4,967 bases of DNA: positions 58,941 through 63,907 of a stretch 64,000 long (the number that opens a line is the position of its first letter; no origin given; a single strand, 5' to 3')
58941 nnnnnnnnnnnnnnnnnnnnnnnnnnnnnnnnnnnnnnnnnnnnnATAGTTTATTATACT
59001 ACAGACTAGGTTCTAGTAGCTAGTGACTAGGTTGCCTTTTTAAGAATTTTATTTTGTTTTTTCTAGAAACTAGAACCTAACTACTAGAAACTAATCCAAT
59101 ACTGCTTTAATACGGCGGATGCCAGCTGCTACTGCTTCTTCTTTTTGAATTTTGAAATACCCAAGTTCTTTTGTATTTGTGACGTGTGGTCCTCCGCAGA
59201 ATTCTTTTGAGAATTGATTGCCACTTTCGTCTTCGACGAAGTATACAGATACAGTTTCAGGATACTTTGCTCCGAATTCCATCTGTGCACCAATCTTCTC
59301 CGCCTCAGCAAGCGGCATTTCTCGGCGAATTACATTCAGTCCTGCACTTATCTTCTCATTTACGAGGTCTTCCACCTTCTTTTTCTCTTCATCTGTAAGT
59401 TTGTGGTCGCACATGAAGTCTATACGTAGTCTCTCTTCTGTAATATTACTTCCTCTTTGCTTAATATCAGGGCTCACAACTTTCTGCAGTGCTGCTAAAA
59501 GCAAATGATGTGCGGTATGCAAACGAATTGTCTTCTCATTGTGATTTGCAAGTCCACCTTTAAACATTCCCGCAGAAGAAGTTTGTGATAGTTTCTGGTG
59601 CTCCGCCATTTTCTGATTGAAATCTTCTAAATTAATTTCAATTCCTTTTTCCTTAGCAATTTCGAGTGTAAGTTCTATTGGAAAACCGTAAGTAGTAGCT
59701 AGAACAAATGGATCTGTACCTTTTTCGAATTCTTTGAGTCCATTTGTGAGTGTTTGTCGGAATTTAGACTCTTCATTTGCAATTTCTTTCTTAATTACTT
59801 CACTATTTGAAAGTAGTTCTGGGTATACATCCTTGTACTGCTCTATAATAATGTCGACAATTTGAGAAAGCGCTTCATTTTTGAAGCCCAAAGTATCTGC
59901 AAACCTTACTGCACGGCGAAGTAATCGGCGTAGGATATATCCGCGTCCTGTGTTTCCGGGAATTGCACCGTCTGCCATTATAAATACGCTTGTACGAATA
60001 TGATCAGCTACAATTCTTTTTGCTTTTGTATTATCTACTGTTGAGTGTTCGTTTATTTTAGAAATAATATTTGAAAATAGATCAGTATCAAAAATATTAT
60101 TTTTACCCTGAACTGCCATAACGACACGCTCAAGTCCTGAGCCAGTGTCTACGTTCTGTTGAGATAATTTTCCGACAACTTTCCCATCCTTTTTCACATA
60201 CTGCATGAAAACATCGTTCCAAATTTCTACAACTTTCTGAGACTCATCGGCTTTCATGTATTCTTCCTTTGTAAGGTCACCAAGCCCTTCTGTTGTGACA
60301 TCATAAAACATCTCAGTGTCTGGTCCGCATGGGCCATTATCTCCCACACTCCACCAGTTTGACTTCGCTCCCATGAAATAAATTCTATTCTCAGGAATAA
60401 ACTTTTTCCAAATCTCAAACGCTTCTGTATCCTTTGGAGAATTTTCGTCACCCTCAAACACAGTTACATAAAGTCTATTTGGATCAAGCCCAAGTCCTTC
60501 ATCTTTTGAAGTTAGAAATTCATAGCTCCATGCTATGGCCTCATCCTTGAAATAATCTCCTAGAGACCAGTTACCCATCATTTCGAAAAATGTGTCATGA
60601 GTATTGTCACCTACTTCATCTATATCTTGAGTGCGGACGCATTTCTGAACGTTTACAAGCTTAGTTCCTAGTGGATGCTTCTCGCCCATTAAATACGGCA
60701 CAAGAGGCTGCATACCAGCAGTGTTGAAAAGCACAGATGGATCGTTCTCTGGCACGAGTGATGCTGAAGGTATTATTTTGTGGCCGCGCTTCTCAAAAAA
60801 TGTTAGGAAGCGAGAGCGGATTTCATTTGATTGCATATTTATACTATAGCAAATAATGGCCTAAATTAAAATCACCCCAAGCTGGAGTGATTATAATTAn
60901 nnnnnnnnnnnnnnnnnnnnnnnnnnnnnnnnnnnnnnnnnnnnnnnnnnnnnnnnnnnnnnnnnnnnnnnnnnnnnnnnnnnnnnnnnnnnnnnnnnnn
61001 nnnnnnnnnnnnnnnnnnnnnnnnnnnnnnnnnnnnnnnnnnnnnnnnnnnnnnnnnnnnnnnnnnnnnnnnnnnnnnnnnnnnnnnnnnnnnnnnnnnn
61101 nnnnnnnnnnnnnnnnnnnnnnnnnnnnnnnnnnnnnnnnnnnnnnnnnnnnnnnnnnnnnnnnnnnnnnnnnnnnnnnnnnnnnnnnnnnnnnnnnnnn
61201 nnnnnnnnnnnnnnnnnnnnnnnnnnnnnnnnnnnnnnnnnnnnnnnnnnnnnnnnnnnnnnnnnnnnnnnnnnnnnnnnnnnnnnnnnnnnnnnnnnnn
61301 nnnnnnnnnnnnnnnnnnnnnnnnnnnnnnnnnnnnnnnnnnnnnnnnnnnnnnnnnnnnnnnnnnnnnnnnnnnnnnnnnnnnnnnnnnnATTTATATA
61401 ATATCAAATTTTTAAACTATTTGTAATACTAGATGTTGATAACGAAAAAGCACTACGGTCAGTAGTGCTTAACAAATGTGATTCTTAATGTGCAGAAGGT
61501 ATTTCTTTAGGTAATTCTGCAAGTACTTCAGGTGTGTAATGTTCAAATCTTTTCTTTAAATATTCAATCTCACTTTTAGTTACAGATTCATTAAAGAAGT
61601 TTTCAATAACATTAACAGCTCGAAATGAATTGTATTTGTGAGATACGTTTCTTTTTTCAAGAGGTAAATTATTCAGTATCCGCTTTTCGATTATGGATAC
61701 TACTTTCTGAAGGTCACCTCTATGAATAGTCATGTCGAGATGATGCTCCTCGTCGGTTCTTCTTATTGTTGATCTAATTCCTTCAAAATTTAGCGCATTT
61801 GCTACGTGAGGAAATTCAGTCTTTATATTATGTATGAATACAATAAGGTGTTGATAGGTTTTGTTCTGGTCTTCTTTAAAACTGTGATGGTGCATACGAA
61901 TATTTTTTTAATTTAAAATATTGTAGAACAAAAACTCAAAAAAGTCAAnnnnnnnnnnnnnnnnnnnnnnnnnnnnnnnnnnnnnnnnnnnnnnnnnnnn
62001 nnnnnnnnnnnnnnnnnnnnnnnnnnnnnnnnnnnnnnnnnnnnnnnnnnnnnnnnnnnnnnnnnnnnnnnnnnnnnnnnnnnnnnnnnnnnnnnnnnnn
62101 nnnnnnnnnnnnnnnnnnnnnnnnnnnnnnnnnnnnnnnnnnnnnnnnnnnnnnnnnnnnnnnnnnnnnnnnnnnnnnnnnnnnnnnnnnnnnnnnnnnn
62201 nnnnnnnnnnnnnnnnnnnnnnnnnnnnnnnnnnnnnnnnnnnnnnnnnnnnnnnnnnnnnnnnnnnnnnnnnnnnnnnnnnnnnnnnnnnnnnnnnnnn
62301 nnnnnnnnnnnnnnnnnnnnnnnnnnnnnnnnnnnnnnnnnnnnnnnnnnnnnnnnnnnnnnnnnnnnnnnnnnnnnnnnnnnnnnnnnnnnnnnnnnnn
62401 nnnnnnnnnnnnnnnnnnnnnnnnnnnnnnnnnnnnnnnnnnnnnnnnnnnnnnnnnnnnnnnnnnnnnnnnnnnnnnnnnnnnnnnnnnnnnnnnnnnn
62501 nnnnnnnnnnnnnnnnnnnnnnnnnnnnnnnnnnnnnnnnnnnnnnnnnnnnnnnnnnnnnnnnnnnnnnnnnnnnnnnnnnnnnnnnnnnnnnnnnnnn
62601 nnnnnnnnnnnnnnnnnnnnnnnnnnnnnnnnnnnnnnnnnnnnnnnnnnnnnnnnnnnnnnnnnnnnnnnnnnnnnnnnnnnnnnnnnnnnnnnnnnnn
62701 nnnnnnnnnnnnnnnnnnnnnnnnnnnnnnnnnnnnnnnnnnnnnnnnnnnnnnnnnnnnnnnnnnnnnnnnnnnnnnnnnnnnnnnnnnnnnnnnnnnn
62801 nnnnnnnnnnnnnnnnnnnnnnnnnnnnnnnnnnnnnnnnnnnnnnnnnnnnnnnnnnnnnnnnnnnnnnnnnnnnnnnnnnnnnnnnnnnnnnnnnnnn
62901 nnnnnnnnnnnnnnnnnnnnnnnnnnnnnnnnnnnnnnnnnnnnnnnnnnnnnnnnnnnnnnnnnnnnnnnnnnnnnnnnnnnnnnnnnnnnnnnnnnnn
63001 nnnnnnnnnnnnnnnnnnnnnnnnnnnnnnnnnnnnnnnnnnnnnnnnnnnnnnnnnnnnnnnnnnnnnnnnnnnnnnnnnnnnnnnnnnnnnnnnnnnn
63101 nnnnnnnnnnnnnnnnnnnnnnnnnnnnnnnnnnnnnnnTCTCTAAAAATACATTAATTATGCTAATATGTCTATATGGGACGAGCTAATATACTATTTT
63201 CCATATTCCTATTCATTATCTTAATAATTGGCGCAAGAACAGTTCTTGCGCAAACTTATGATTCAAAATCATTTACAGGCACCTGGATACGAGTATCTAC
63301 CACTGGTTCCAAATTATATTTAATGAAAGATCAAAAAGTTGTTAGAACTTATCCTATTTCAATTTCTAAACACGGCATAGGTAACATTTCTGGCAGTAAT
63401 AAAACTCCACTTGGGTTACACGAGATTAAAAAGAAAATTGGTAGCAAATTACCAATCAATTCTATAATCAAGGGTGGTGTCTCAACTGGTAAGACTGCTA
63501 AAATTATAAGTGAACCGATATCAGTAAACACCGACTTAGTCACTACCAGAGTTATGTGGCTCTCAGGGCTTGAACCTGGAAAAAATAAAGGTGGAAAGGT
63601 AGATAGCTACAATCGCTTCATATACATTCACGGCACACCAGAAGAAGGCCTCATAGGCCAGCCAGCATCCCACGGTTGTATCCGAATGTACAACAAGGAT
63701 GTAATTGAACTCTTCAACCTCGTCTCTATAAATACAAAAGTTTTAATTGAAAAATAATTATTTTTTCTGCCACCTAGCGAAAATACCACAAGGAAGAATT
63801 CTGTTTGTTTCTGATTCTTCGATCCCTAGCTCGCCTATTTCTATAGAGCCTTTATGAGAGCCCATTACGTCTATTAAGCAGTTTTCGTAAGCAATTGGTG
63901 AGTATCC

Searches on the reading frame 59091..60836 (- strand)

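Call 24: search_protein_families(library=pfam, proteins=[window:59091-60836:-], max_evalue=0.001)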
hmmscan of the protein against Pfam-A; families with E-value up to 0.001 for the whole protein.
window:59091-60836:- (581 aa): 2 families
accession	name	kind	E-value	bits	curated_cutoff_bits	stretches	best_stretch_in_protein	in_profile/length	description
PF01411.24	tRNA-synt_2c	-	1.7e-136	456.5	30.3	1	5-425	1-436/552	tRNA synthetases class II (A)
PF07973.19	tRNA_SAD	-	2e-16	60.1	24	1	529-576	1-43/44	Threonyl and Alanyl tRNA synthetase second additional domain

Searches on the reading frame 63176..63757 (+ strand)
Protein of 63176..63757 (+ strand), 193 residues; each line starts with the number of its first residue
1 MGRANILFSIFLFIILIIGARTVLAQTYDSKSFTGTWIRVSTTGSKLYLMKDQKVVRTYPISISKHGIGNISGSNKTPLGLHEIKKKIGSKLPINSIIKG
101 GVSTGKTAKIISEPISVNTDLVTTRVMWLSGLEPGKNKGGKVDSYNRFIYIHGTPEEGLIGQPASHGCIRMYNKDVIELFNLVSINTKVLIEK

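Call 77: search_protein_families(library=pfam, proteins=[window:63176-63757:+], max_evalue=0.0001)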
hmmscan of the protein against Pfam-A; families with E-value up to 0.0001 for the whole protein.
window:63176-63757:+ (193 aa): 1 family
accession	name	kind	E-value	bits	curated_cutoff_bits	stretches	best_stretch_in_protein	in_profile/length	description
PF03734.19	YkuD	-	5.5e-24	85.8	23.4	1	36-191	2-146/146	L,D-transpeptidase catalytic domain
